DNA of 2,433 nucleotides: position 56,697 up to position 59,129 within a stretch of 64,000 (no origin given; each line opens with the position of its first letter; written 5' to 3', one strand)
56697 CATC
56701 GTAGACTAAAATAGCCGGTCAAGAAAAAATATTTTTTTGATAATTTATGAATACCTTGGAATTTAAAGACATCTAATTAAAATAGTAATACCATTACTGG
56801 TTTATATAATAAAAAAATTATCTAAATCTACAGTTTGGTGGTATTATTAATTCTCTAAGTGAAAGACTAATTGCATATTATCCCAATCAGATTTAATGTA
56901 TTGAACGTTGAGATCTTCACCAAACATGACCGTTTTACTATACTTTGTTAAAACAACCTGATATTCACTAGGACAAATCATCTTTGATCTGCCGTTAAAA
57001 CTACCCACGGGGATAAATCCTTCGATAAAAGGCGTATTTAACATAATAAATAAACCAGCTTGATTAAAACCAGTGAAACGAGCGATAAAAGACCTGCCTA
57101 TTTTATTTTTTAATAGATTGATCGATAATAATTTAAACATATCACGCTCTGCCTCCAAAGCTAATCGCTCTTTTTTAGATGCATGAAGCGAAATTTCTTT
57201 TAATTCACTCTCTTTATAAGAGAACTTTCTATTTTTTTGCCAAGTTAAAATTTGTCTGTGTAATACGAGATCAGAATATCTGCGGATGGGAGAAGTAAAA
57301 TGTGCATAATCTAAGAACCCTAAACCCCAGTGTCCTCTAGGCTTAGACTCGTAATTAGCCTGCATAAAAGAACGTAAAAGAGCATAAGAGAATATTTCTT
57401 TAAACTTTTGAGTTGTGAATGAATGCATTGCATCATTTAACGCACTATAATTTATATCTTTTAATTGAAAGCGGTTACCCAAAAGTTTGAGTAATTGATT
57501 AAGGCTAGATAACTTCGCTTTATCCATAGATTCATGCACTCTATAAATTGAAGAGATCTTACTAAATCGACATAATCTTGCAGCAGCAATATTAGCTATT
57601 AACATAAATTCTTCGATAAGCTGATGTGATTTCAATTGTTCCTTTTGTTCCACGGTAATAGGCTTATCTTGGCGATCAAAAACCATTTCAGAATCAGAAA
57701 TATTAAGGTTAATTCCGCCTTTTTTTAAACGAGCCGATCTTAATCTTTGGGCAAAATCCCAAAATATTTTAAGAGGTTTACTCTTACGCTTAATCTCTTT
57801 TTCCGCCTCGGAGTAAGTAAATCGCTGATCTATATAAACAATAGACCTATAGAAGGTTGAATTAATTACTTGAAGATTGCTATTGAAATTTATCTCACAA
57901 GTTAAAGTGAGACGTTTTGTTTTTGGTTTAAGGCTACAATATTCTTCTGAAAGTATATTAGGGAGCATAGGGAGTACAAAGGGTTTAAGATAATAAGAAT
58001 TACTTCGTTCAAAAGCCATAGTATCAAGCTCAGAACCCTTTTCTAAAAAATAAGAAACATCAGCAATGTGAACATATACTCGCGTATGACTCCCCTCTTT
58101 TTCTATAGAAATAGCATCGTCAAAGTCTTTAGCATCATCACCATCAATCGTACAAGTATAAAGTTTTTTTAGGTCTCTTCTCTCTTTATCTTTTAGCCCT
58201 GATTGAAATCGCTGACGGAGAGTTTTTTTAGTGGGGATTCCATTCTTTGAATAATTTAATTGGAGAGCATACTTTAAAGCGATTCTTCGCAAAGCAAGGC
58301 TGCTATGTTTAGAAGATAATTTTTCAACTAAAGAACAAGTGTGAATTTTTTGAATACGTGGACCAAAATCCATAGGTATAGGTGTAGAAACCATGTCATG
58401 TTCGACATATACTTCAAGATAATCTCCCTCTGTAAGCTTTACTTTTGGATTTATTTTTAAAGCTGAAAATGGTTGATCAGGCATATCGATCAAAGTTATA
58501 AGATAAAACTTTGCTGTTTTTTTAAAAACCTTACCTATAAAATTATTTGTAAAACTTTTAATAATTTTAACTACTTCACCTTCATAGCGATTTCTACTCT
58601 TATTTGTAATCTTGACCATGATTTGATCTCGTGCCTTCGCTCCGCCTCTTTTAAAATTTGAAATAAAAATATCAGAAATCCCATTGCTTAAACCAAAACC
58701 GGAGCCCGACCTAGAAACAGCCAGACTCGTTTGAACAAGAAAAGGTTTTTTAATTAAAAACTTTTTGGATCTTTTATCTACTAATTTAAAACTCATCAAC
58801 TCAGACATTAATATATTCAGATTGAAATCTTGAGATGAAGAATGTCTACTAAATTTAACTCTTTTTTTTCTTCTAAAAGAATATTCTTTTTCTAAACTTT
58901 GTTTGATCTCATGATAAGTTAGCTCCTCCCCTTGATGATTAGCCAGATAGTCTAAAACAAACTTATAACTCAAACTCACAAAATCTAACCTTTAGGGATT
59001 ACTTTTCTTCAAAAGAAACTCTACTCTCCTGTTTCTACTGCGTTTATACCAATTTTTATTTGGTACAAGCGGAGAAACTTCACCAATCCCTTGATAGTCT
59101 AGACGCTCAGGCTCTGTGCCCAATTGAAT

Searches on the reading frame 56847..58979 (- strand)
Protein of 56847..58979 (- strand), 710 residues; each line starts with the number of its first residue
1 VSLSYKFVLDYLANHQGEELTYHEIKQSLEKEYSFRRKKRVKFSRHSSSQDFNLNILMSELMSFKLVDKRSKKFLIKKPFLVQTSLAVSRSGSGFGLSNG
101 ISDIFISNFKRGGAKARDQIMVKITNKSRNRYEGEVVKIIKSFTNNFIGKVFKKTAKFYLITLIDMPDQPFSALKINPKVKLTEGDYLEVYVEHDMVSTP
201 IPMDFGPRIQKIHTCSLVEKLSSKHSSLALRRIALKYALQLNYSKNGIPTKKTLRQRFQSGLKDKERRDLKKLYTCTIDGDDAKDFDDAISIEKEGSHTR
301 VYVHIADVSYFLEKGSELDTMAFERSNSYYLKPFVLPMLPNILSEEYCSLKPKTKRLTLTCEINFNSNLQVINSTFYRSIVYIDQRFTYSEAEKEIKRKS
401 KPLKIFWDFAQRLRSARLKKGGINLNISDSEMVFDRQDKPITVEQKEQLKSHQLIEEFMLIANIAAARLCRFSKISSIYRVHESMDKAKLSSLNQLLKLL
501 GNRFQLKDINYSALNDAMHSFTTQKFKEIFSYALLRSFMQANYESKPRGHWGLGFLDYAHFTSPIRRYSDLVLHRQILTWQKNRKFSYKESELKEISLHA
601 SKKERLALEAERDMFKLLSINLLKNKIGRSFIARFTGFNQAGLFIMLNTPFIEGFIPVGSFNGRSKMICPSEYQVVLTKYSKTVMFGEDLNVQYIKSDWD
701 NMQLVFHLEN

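Call 6: search_protein_families(library=pfam, proteins=[window:56847-58979:-], max_evalue=0.01)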
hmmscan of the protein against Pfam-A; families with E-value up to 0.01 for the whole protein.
window:56847-58979:- (710 aa): 3 families
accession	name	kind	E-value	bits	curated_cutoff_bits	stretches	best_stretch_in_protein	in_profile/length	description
PF00773.25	RNB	-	3.4e-95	319.5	29.3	1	267-580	1-323/326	RNB domain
PF17876.7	CSD2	-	0.00073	20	26.2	1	102-140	11-50/74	Cold shock domain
PF08206.17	OB_RNB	-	0.0057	16.8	24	0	100-139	18-58/58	Ribonuclease B OB domain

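Call 7: search_protein_families(library=ncbifam, proteins=[window:56847-58979:-], max_evalue=0.01)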
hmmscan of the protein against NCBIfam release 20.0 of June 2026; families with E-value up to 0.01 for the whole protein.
window:56847-58979:- (710 aa): 5 families
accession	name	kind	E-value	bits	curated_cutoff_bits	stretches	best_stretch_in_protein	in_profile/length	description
TIGR02063.1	RNase_R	equivalog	3.9e-136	455.2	597.85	1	28-709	10-710/711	ribonuclease R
TIGR00358.1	3_prime_RNase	superfamily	1.7e-113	380.2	368.6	1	81-701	16-649/657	VacB/RNase II family 3'-5' exoribonuclease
NF008648.0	PRK11642.1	equivalog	4.1e-76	256.9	982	1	81-663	84-679/813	ribonuclease R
NF003455.0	PRK05054.1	equivalog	2.3e-61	207.8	542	1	116-705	56-640/645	exoribonuclease II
TIGR02062.1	RNase_B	equivalog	1.9e-49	168.2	641.9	1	118-688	58-626/646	exoribonuclease II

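Call 9: find_encoding_contigs(protein=window:56847-58979:-, flank=10000, max_places=10)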
Protein window:56847-58979:- (710 aa): 1 contig read that carries it; 1 place shown.
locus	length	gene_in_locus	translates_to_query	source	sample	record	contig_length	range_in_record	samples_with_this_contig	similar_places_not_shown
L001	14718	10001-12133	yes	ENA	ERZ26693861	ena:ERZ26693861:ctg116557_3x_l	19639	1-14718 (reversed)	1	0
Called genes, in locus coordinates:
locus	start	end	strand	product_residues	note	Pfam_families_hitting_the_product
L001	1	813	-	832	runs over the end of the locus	PF07992:Pyr_redox_2, PF00070:Pyr_redox, PF18267:Rubredoxin_C, PF04324:Fer2_BFD, PF03460:NIR_SIR_ferr, PF01077:NIR_SIR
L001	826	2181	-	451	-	PF07690:MFS_1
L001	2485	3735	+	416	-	PF01288:HPPK, PF02548:Pantoate_transf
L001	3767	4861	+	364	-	PF01041:DegT_DnrJ_EryC1, PF00266:Aminotran_5 (weak), PF01212:Beta_elim_lyase (weak), PF00155:Aminotran_1_2, PF01053:Cys_Met_Meta_PP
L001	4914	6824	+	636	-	PF13229:Beta_helix (weak)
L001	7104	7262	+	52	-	-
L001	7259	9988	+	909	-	PF19077:Big_13 (faint), PF13860:FlgD_ig (faint), PF13585:CHU_C (weak), PF00691:OmpA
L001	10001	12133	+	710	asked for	PF00773:RNB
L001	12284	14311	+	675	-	-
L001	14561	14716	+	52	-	?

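Call 22: list_cluster_members(proteins=[window:56847-58979:-, window:47140-49860:-, P0001, window:10757-12787:+, window:34792-37488:+])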
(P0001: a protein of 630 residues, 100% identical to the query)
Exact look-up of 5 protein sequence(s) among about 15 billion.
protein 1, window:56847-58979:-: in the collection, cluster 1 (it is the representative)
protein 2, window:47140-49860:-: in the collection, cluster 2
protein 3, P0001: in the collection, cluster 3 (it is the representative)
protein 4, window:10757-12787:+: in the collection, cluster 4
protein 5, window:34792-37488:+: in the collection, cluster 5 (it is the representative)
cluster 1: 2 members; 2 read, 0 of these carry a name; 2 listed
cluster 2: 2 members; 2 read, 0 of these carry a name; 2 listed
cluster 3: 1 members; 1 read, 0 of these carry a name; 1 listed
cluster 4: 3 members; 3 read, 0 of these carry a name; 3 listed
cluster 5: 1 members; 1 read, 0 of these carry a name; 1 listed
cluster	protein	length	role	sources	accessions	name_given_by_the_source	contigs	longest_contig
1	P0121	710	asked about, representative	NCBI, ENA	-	-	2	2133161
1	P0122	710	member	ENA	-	-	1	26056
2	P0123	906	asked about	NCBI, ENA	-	-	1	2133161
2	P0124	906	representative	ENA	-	-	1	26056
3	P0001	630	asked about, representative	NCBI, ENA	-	-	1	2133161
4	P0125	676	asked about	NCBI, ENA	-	-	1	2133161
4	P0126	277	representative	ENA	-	-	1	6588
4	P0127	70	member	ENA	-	-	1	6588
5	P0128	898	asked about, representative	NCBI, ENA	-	-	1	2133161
